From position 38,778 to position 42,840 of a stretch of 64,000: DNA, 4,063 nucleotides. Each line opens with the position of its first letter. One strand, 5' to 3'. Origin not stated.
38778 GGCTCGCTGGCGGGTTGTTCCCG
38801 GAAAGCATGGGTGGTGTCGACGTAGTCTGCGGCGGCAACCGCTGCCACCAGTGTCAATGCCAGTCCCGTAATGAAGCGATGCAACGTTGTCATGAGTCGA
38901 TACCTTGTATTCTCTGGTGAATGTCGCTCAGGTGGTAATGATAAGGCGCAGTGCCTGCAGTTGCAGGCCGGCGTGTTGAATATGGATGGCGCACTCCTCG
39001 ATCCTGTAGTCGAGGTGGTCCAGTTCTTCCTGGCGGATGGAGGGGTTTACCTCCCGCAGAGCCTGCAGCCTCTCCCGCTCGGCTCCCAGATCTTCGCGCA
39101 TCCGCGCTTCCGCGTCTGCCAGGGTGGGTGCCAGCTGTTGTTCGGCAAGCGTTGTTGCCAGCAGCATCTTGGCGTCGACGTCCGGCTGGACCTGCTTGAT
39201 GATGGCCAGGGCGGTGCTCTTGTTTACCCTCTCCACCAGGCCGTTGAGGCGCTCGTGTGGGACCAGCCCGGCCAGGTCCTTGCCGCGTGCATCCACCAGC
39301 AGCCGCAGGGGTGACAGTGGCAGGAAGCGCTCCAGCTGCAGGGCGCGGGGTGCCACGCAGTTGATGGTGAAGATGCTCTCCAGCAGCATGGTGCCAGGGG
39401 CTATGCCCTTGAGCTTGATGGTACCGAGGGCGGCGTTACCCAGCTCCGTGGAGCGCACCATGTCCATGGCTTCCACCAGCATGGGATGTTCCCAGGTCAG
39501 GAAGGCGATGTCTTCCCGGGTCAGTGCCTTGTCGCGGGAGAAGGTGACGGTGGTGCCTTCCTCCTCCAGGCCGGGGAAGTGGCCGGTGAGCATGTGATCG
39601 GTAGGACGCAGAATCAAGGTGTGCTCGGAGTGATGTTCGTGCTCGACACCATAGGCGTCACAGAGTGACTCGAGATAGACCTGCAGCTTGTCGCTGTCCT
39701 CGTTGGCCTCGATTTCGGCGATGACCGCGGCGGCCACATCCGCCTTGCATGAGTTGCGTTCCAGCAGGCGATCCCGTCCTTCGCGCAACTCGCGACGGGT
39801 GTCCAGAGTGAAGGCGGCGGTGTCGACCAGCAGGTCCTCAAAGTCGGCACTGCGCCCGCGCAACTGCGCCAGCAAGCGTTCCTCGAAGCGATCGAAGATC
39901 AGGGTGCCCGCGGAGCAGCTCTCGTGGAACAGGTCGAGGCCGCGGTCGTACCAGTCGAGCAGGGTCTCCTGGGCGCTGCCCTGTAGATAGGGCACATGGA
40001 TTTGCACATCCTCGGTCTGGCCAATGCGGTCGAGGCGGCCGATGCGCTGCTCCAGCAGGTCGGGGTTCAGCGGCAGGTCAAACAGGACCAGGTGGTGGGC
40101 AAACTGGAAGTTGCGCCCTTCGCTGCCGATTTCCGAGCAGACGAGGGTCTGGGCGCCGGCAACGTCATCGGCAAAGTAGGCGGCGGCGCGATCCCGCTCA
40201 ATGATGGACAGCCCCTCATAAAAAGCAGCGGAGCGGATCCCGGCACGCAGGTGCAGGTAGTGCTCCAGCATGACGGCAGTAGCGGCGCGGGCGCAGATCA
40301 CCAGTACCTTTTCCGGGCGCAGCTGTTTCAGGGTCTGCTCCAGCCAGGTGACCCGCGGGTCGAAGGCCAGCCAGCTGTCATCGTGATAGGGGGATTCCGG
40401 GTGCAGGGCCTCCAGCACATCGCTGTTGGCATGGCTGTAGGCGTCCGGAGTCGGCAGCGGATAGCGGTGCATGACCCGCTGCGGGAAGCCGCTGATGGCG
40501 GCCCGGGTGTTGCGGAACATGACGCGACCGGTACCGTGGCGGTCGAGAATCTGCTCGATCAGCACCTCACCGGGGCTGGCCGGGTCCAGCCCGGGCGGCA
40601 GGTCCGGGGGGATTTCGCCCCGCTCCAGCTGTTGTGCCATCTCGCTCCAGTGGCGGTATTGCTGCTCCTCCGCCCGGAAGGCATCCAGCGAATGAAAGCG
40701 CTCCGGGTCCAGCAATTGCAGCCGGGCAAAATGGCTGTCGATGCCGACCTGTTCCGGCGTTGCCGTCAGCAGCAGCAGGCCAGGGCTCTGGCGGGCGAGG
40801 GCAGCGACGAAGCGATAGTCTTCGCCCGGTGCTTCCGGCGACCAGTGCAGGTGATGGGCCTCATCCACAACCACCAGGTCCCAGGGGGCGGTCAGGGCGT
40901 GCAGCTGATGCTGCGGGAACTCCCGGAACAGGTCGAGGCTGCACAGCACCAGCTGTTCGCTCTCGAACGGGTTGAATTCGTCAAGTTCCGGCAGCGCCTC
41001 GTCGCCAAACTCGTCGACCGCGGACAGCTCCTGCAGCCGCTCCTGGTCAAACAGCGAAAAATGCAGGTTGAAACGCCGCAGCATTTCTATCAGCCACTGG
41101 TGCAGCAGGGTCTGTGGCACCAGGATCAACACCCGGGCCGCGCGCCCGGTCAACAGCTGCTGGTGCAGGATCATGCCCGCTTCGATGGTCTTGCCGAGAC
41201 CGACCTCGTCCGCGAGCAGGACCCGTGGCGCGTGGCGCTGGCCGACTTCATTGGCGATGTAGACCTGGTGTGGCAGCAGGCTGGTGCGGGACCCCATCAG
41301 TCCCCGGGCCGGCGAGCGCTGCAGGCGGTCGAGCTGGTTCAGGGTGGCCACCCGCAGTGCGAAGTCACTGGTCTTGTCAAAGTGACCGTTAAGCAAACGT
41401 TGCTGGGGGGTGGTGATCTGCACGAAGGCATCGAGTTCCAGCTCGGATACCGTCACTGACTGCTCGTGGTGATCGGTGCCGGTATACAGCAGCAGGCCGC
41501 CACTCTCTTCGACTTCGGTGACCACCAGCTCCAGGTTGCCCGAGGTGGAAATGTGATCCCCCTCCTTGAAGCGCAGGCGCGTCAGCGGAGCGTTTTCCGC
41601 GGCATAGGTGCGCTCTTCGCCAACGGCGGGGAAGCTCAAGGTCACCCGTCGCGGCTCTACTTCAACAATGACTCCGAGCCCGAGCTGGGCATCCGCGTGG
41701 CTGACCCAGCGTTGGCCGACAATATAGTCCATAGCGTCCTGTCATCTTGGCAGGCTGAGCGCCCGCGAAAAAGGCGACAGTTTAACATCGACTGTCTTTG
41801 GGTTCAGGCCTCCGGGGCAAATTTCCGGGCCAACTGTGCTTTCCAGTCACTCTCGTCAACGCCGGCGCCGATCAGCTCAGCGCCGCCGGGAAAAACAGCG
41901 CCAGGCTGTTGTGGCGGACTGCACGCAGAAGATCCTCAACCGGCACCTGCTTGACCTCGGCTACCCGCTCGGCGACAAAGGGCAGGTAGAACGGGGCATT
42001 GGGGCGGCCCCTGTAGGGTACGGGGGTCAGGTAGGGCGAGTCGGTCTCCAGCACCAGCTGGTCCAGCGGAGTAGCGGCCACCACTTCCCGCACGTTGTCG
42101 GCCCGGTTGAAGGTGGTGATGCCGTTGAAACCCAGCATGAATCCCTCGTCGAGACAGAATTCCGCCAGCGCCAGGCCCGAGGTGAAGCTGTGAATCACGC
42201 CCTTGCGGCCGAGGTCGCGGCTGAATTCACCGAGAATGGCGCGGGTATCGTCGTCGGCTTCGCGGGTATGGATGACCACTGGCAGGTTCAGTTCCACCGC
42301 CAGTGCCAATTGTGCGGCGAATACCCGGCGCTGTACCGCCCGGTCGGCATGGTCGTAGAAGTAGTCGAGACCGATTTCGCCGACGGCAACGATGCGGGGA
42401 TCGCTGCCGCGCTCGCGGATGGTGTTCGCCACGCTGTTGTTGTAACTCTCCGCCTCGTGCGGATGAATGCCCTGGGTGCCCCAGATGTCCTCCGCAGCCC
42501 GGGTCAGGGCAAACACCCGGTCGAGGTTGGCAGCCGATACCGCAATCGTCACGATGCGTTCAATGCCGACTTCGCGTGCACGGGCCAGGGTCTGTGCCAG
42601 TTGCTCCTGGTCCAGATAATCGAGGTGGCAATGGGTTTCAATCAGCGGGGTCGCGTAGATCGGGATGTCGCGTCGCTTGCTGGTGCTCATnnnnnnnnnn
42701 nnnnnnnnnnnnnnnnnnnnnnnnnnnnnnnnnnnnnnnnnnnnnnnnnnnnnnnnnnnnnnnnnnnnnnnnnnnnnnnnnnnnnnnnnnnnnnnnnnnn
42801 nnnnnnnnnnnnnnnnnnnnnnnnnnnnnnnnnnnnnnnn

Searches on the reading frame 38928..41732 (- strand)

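Call 7: search_protein_families(library=pfam, proteins=[window:38928-41732:-])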
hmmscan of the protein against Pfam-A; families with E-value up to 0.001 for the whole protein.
window:38928-41732:- (934 aa): 7 families
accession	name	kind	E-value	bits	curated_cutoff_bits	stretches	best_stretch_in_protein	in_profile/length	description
PF12137.13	RapA_C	-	1.5e-127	426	26.8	1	575-933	1-360/360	RNA polymerase recycling family C-terminal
PF18339.7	Tudor_1_RapA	-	6.3e-24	84.1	26.3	1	3-53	1-51/51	RapA N-terminal Tudor like domain 1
PF18337.7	Tudor_RapA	-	2.8e-18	66.3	26.4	1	55-116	1-62/62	RapA N-terminal Tudor like domain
PF00271.37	Helicase_C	-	1.1e-15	58.3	23.5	1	462-571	4-110/110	Helicase conserved C-terminal domain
PF00176.29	SNF2-rel_dom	-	4.3e-13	49.4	24.9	1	170-357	19-194/290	SNF2-related domain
PF04851.21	ResIII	-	5.8e-10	39.8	22.5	1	152-327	4-163/164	Type III restriction enzyme, res subunit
PF00270.35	DEAD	-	9.1e-07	29.2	26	1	170-327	16-161/167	DEAD/DEAH box helicase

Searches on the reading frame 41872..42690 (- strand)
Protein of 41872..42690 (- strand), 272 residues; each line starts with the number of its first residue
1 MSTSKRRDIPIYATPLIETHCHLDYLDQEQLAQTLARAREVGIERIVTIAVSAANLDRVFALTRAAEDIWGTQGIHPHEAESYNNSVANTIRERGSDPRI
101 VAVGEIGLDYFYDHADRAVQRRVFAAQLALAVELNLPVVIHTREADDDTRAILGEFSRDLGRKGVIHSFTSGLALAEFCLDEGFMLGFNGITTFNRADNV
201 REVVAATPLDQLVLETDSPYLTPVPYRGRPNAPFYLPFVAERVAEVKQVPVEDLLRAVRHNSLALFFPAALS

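Call 7: search_protein_families(library=pfam, proteins=[window:41872-42690:-])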
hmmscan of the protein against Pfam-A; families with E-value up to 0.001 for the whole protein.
window:41872-42690:- (272 aa): 1 family
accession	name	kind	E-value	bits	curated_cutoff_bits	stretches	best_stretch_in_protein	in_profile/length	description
PF01026.27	TatD_DNase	-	6e-72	242.5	27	1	18-266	2-252/253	TatD related DNase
